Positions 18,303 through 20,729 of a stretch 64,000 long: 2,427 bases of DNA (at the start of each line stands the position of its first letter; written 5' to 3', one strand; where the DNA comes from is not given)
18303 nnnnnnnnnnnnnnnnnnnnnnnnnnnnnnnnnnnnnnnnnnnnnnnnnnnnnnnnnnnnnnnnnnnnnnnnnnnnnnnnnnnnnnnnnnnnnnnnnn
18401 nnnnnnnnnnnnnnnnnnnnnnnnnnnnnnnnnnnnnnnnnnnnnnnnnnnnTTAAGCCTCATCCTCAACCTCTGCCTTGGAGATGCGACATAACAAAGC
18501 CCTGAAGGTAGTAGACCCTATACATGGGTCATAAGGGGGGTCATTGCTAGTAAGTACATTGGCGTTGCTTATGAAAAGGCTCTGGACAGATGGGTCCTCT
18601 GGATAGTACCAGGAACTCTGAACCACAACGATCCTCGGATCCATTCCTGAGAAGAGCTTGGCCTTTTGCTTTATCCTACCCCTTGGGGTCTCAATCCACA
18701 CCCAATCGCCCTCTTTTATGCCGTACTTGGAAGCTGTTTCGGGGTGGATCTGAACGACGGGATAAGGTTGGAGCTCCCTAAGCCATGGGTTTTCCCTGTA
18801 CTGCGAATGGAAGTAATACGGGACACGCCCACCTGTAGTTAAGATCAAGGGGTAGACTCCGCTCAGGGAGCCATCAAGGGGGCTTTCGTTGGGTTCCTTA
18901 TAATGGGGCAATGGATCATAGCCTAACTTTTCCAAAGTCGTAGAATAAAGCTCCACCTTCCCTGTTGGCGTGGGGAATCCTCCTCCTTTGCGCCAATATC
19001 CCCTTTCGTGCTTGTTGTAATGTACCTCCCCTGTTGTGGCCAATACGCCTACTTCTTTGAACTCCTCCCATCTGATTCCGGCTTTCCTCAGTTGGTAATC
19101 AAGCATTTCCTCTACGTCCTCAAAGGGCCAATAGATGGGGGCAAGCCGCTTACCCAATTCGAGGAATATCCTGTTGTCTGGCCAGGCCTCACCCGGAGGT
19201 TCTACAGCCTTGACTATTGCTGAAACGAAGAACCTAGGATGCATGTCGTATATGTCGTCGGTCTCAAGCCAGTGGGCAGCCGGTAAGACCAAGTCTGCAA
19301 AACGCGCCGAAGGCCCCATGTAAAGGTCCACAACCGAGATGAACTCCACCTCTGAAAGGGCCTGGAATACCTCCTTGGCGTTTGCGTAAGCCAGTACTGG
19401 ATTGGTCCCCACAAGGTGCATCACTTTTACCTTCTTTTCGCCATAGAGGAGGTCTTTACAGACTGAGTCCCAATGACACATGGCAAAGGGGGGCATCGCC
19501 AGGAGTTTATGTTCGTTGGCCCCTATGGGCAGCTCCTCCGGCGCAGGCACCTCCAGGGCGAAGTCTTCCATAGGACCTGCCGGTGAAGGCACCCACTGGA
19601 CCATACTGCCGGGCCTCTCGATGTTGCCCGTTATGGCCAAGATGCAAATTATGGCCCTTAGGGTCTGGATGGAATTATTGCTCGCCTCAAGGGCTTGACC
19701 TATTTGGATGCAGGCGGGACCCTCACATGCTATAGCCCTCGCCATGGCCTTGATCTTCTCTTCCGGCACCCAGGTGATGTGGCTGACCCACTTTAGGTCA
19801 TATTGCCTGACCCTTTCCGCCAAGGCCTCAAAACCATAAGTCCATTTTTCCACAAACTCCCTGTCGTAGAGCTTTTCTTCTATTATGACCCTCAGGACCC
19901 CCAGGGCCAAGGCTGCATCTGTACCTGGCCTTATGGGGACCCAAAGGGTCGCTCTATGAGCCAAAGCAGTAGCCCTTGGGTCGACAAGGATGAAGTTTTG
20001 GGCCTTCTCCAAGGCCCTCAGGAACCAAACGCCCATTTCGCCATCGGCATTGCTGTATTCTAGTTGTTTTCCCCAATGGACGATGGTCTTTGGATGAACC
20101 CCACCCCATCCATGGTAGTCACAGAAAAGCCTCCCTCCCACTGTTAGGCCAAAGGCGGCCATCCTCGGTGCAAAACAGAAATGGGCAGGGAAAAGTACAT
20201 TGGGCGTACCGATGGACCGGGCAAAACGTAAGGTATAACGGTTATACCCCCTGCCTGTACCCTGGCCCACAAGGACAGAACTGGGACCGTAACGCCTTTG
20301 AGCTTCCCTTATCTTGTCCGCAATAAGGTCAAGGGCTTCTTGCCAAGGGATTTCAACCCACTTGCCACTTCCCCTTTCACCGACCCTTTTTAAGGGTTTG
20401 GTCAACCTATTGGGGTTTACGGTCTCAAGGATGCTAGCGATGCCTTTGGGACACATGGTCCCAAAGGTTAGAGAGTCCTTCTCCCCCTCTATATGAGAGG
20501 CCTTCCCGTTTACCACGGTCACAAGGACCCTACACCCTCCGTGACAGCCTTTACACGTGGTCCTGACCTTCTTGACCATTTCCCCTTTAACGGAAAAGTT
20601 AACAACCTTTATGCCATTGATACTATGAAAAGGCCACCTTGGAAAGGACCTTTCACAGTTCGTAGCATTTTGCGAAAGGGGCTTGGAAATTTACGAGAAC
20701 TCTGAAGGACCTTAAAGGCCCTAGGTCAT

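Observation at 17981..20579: Cytoplasmic (Tat-less) Mo/W-bis-PGD enzyme with FS0 cluster and DmsB-like partner, acetylene-hydratase/transhydroxylase-like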

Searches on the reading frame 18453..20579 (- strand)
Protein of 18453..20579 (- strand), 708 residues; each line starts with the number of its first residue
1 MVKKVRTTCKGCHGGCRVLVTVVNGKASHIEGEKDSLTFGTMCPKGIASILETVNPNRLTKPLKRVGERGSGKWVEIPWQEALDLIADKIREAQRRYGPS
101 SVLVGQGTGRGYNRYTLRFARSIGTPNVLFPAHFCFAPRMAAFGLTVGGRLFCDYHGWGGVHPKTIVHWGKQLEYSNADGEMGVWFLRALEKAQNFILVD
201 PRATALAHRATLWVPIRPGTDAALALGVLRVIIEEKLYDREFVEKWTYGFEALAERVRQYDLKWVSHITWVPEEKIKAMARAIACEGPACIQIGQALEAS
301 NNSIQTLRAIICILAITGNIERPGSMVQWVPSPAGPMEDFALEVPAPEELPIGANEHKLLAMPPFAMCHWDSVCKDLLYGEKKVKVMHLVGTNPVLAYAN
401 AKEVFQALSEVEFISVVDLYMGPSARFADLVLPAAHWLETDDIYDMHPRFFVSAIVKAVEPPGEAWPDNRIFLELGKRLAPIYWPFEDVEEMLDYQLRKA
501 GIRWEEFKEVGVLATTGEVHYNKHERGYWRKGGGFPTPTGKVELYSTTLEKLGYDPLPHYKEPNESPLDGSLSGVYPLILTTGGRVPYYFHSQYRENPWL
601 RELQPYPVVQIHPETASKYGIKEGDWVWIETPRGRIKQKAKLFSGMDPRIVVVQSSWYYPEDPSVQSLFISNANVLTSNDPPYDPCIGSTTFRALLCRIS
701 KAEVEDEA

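Call 6: search_protein_families(library=pfam, proteins=[window:18453-20579:-])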
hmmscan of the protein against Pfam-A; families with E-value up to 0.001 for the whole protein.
window:18453-20579:- (708 aa): 3 families
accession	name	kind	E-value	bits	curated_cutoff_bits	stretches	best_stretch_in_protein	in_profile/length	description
PF00384.28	Molybdopterin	-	1.3e-41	143.2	24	1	58-478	1-353/353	Molybdopterin oxidoreductase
PF01568.27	Molydop_binding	-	9.7e-26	90.4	26.8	1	579-693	2-107/110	Molydopterin dinucleotide binding domain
PF04879.21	Molybdop_Fe4S4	-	1.1e-09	38.5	22.7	1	3-47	2-47/55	Molybdopterin oxidoreductase Fe4S4 domain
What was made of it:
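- Checked: Pfam gives Molybdop_Fe4S4 + Molybdopterin + Molydop_binding (call 6).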

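Call 7: search_protein_families(library=ncbifam, proteins=[window:18453-20579:-])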
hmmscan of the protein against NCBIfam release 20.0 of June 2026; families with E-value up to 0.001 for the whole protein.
window:18453-20579:- (708 aa): 27 families (the best 25 are shown)
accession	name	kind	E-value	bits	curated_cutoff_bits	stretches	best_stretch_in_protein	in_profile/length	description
NF012032.0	PRK15488.1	equivalog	2.7e-91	306.8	694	1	3-650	42-709/759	thiosulfate reductase PhsA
TIGR01591.1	Fdh-alpha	equivalog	1.2e-86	291.3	666.25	2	7-327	1-318/672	formate dehydrogenase subunit alpha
TIGR02166.1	dmsA_ynfE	subfamily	9.6e-71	238.9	777.7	1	11-681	52-775/794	DMSO/selenate family reductase complex A subunit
NF047855.1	AssmNtatRedNasC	equivalog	2.3e-64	217.9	1100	2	4-325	20-341/708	assimilatory nitrate reductase catalytic subunit NasC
TIGR03479.1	DMSO_red_II_alp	subfamily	8.1e-57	192.9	984.75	4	6-245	60-305/913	molybdopterin-dependent oxidoreductase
TIGR00509.1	bisC_fam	subfamily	9.2e-54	182.9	1017.55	4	172-325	183-342/772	molybdopterin guanine dinucleotide-containing S/N-oxide reductase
NF011566.1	PRK14990.1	exception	2.5e-42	144.8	1600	1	11-681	66-795/814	dimethylsulfoxide reductase subunit A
NF041885.1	selenate_YnfE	exception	7.6e-38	129.9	1675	2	50-321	99-399/805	selenate/tellurate reductase subunit YnfE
NF041783.2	mnquin_red_QrcB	equivalog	8e-38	130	440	2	3-328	51-367/695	menaquinone reductase molybdopterin-binding-like subunit QrcB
NF041884.1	selenate_YnfF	exception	1.4e-37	129.1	1650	2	53-321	100-392/798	selenate/tellurate reductase subunit YnfF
TIGR01553.1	formate-DH-alph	equivalog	2.3e-36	125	814.2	3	3-94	43-140/1009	formate dehydrogenase-N subunit alpha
NF041323.1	Nitr_red_NasA_Halo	equivalog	3.3e-35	121.7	1000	2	29-324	22-308/673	assimilatory nitrate reductase NasA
NF011682.0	PRK15102.1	equivalog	4.1e-35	121.1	909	3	383-677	470-786/829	trimethylamine-N-oxide reductase TorA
TIGR02164.1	torA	equivalog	4.1e-33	114.5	1465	3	383-668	466-772/824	trimethylamine-N-oxide reductase TorA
NF041714.1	arsenate_red_ArrA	equivalog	1.4e-31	109.4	1600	1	5-247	51-296/848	arsenate respiratory reductase molybdopterin-containing subunit ArrA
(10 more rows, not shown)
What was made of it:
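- On Psr/Phs polysulfide-thiosulfate reductases: PhsA scores 307 bits against a cut-off of 694 (call 7).
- On Formate dehydrogenase alpha (FdhF / NAD-linked): TIGR01591 scores 291 bits against a cut-off of 666 (call 7).
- The best NCBIfam models are PhsA and Fdh-alpha (call 7).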

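Call 8: search_solved_structures(query=window:18453-20579:-, max_evalue=0.00001)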
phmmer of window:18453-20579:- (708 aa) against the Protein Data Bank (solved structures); distinct sequences matched with E-value up to 0.00001: 61 (the best 60 are shown).
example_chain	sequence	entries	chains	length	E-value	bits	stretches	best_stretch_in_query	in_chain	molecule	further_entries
2e7z_A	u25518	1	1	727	2.8e-93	316.6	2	384-690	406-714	Acetylene hydratase Ahy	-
2vpw_A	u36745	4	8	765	3.1e-69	237.1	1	2-634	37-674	THIOSULFATE REDUCTASE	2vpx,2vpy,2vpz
7qv7_S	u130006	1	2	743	2.6e-64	220.8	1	3-642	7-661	Hydrogen dependent carbon dioxide reductase subunit FdhF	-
7bkb_D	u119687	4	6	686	4.4e-48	167.1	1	2-479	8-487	Formate dehydrogenase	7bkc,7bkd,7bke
1aa6_A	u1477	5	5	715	2.8e-47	164.5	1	3-659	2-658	FORMATE DEHYDROGENASE H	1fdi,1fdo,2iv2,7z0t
2jio_A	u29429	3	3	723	4.8e-44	153.8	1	3-480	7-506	PERIPLASMIC NITRATE REDUCTASE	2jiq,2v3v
9t1s_L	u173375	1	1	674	9.2e-44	152.8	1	5-492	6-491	formate dehydrogenase (coenzyme F420)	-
2jim_A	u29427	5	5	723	9.3e-44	152.8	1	3-480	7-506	PERIPLASMIC NITRATE REDUCTASE | PROTEIN (PERIPLASMIC NITRATE REDUCTASE)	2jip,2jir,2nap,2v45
9vap_A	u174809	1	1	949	2.1e-36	128.5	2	5-291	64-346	Formate dehydrogenase molybdopterin-binding subunit FdhA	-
1dms_A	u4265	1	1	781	3.4e-36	127.8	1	67-666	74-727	DMSO REDUCTASE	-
7vw6_A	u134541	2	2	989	1.1e-35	126.2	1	4-650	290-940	Formate dehydrogenase | Tungsten-containing formate dehydrogenase alpha subunit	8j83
7e5z_A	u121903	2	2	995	1.1e-35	126.2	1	4-650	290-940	Formate dehydrogenase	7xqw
1eu1_A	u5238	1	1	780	1.8e-35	125.5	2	384-669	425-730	DIMETHYL SULFOXIDE REDUCTASE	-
4dmr_A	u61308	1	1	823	2.4e-35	125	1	67-665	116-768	DMSO REDUCTASE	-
7l5i_A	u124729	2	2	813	5.1e-35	123.9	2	383-661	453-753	Trimethylamine-N-oxide reductase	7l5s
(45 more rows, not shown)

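Call 9: search_solved_structures(query=window:18453-20579:-, max_evalue=1e-60, show_alignments=2)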
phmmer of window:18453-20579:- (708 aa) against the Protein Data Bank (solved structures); distinct sequences matched with E-value up to 1e-60: 3.
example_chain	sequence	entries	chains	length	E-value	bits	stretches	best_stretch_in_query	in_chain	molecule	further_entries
2e7z_A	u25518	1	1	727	2.8e-93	316.6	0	384-690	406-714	Acetylene hydratase Ahy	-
2vpw_A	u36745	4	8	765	3.1e-69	237.1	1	2-634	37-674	THIOSULFATE REDUCTASE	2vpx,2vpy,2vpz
7qv7_S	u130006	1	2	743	2.6e-64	220.8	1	3-642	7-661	Hydrogen dependent carbon dioxide reductase subunit FdhF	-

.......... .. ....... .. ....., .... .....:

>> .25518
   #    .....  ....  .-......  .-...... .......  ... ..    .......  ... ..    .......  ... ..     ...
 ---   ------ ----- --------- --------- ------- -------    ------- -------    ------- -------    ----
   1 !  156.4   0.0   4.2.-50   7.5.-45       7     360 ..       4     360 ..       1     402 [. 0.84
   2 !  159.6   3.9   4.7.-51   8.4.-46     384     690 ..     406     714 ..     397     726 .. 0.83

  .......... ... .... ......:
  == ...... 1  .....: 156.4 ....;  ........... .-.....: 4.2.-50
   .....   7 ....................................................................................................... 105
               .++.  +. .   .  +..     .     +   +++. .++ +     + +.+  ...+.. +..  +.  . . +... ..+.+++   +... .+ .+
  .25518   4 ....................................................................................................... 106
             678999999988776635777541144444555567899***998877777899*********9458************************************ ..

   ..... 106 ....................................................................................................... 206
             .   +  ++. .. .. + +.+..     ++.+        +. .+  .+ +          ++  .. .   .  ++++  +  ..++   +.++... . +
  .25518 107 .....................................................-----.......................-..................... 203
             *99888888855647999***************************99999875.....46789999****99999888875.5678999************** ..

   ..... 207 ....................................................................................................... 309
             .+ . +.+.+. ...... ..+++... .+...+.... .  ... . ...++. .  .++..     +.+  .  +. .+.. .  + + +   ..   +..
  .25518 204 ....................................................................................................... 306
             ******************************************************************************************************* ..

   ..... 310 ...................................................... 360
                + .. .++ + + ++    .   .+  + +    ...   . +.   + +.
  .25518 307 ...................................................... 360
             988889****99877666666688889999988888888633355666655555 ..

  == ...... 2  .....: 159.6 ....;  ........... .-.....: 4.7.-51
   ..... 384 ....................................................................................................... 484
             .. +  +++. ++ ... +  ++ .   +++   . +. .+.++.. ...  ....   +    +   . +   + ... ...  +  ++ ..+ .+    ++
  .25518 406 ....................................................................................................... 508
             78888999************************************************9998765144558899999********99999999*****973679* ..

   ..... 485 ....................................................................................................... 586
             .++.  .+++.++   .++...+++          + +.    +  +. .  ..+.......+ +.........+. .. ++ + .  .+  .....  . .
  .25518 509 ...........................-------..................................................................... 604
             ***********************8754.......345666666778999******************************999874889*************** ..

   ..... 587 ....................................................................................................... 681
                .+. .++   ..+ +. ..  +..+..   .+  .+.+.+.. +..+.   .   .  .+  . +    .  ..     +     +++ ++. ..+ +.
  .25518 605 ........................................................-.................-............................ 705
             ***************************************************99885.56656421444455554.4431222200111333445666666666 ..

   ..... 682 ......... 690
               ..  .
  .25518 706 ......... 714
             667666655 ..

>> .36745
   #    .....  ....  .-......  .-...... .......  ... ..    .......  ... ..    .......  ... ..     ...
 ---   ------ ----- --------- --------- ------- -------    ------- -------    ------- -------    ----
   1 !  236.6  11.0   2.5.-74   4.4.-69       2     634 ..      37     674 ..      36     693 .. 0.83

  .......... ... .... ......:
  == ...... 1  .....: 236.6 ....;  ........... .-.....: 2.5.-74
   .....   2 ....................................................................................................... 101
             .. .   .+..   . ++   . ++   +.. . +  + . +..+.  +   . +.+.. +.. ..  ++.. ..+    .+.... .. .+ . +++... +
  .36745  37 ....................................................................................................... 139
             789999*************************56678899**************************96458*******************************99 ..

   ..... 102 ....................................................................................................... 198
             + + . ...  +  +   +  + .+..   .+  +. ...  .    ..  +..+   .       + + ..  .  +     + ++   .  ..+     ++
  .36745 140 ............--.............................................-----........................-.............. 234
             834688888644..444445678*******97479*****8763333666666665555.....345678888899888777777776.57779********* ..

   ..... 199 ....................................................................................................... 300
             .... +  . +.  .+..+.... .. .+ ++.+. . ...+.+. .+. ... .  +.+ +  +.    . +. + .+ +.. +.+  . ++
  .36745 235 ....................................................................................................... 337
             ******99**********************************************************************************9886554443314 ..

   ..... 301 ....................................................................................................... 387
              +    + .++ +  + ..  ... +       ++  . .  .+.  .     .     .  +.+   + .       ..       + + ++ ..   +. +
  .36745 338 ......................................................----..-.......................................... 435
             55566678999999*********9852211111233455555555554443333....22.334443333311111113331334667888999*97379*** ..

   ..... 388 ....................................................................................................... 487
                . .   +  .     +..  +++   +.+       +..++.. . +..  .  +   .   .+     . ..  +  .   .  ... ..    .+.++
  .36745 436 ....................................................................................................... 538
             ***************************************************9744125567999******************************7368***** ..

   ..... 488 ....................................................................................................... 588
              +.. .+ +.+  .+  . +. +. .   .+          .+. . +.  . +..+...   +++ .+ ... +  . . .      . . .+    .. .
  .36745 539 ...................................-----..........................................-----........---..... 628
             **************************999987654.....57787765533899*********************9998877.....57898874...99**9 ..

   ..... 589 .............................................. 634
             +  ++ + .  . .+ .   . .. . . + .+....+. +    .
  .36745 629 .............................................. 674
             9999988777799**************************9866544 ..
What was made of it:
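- On Acetylene hydratase subfamily: C9, C12, C16 and C43 align with the AH cluster cysteines (call 9).
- The Cys ligand, FS0 and Lys45 are conserved (call 9).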

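Call 17: find_homologous_proteins(query=window:18453-20579:-, max_evalue=1e-20)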
Query window:18453-20579:- (708 aa): 4541 proteins with E <= 1e-20 among 8000 candidates; the best 120 are listed.
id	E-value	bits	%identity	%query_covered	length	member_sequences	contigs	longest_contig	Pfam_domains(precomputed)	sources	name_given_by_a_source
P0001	0.0e+0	1672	99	100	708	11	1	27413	PF00384.28,PF01568.28,PF04879.22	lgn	-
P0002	0.0e+0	1344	78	100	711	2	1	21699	PF00384.28,PF01568.28,PF04879.22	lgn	-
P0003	0.0e+0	1266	74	99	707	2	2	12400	PF00384.28,PF01568.28,PF04879.22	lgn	-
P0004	0.0e+0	1243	74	99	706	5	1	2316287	PF00384.28,PF01568.28,PF04879.22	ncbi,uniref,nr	ncbi:Anaerobic dehydrogenase, typically selenocysteine-containing [Archaeoglobus fulgidus DSM 8774]|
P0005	0.0e+0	1232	72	99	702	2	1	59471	PF00384.28,PF01568.28,PF04879.22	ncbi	-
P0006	0.0e+0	1156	69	98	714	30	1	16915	PF00384.28,PF01568.28,PF04879.22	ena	-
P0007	0.0e+0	1150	68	99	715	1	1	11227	PF00384.28,PF01568.28,PF04879.22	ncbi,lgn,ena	-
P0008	0.0e+0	1138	68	99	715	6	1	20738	PF00384.28,PF01568.28,PF04879.22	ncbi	-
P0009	0.0e+0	1132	67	99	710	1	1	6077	PF00384.28,PF01568.28,PF04879.22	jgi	-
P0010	0.0e+0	1122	67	98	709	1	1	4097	PF00384.28,PF01568.28,PF04879.22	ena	-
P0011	0.0e+0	1117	67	100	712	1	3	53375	PF00384.28,PF01568.28,PF04879.22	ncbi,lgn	ncbi:MAG: molybdopterin-dependent oxidoreductase [Candidatus Bathyarchaeia archaeon]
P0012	0.0e+0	1115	66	99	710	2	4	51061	PF00384.28,PF01568.28,PF04879.22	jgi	jgi:anaerobic selenocysteine-containing dehydrogenase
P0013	0.0e+0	1114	67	99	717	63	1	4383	PF00384.28,PF01568.28,PF04879.22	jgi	jgi:anaerobic selenocysteine-containing dehydrogenase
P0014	0.0e+0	1113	65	99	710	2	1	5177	PF00384.28,PF01568.28,PF04879.22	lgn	-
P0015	0.0e+0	1113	66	100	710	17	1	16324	PF00384.28,PF01568.28,PF04879.22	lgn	-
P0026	0.0e+0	1091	64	99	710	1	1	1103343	PF00384.28,PF01568.28,PF04879.22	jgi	jgi:anaerobic selenocysteine-containing dehydrogenase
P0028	0.0e+0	1090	65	99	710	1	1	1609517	PF00384.28,PF01568.28,PF04879.22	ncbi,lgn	-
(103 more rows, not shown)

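Call 18: find_encoding_contigs(protein=P0004, flank=10000, max_places=2)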
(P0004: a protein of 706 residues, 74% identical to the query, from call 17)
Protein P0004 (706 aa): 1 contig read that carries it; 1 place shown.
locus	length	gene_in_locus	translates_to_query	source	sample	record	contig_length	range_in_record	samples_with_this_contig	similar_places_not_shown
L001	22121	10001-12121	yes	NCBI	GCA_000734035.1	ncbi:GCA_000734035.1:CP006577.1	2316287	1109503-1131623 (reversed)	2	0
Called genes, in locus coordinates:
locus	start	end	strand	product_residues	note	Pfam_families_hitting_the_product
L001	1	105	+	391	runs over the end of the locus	PF00091:Tubulin, PF21011:CetZ_C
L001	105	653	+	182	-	PF02441:Flavoprotein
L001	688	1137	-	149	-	-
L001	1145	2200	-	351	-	PF13500:AAA_26, PF07085:DRTGG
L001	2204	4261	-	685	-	PF02629:CoA_binding, PF13380:CoA_binding_2, PF19045:Ligase_CoA_2 (faint), PF13607:Succ_CoA_lig, PF13549:ATP-grasp_5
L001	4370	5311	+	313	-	PF05853:BKACE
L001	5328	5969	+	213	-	PF03807:F420_oxidored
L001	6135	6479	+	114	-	PF05899:Cupin_3, PF07883:Cupin_2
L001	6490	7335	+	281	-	PF00106:adh_short, PF08659:KR, PF01370:Epimerase (weak), PF13561:adh_short_C2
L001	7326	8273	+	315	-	PF02737:3HCDH_N, PF00725:3HCDH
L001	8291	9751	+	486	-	PF00474:SSF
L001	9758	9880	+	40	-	-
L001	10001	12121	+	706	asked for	PF04879:Molybdop_Fe4S4, PF00384:Molybdopterin, PF01568:Molydop_binding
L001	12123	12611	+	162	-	PF13187:Fer4_9 (faint), PF13237:Fer4_10 (faint), PF13247:Fer4_11, PF14697:Fer4_21 (weak), PF12838:Fer4_7, PF00037:Fer4, PF12797:Fer4_2 (weak), PF12837:Fer4_6 (weak), +1 more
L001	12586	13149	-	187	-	-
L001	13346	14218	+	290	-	PF04199:Cyclase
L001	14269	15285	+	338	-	PF01144:CoA_trans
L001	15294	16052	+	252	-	PF01144:CoA_trans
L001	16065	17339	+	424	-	PF00108:Thiolase_N, PF00109:ketoacyl-synt (weak), PF02803:Thiolase_C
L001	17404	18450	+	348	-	PF00296:Bac_luciferase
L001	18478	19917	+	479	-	PF03215:Rad17 (weak), PF05496:RuvB_N (weak), PF00004:AAA, PF21960:RCF1-5-like_lid, PF25361:AAA_lid_RFC1 (weak)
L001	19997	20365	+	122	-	PF09999:DUF2240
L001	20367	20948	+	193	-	PF00149:Metallophos (weak), PF12850:Metallophos_2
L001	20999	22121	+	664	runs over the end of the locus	PF08442:ATP-grasp_2 (faint), PF13549:ATP-grasp_5, PF02629:CoA_binding, PF13380:CoA_binding_2, PF13607:Succ_CoA_lig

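Call 19: find_encoding_contigs(protein=P0028, flank=10000, max_places=2)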
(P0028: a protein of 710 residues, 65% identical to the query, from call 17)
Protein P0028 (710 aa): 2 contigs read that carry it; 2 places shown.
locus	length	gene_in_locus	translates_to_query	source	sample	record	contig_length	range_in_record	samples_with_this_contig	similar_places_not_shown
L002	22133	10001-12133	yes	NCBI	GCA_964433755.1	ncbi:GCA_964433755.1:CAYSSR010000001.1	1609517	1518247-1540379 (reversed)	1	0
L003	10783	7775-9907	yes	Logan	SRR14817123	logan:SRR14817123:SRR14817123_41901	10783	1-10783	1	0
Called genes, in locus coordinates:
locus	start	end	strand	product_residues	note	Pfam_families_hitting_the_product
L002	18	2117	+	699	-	PF00724:Oxidored_FMN, PF07992:Pyr_redox_2, PF00070:Pyr_redox (weak), PF03486:HI0933_like (weak), PF07992:Pyr_redox_2, PF12831:FAD_oxidored, PF13450:NAD_binding_8 (weak), PF00070:Pyr_redox (weak), +9 more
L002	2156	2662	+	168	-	PF13577:SnoaL_4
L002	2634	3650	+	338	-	PF19300:BPD_transp_1_N, PF00528:BPD_transp_1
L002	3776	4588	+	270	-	PF00528:BPD_transp_1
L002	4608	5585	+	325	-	PF00005:ABC_tran, PF13304:AAA_21 (weak), PF08352:oligo_HPY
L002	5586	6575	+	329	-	PF02463:SMC_N (weak), PF00005:ABC_tran, PF13304:AAA_21 (weak), PF08352:oligo_HPY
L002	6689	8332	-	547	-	PF00496:SBP_bac_5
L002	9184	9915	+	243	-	PF13577:SnoaL_4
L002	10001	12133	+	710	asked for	PF04879:Molybdop_Fe4S4, PF00384:Molybdopterin, PF01568:Molydop_binding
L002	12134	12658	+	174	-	PF13247:Fer4_11, PF13237:Fer4_10 (weak), PF14697:Fer4_21 (weak), PF12838:Fer4_7, PF13187:Fer4_9 (weak), PF25160:LdpA_Fe-S-bd (weak), PF12797:Fer4_2 (weak), PF00037:Fer4 (weak), +4 more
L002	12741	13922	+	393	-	PF02771:Acyl-CoA_dh_N, PF02770:Acyl-CoA_dh_M, PF00441:Acyl-CoA_dh_1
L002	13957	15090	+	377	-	PF02771:Acyl-CoA_dh_N, PF02770:Acyl-CoA_dh_M, PF00441:Acyl-CoA_dh_1, PF08028:Acyl-CoA_dh_2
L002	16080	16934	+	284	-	PF09339:HTH_IclR, PF01614:IclR_C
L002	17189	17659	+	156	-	PF13404:HTH_AsnC-type, PF13412:HTH_24, PF22482:AsnC_trans_reg_3 (weak), PF01037:AsnC_trans_reg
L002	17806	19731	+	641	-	PF02730:AFOR_N, PF01314:AFOR_C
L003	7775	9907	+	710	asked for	PF04879:Molybdop_Fe4S4, PF00384:Molybdopterin, PF01568:Molydop_binding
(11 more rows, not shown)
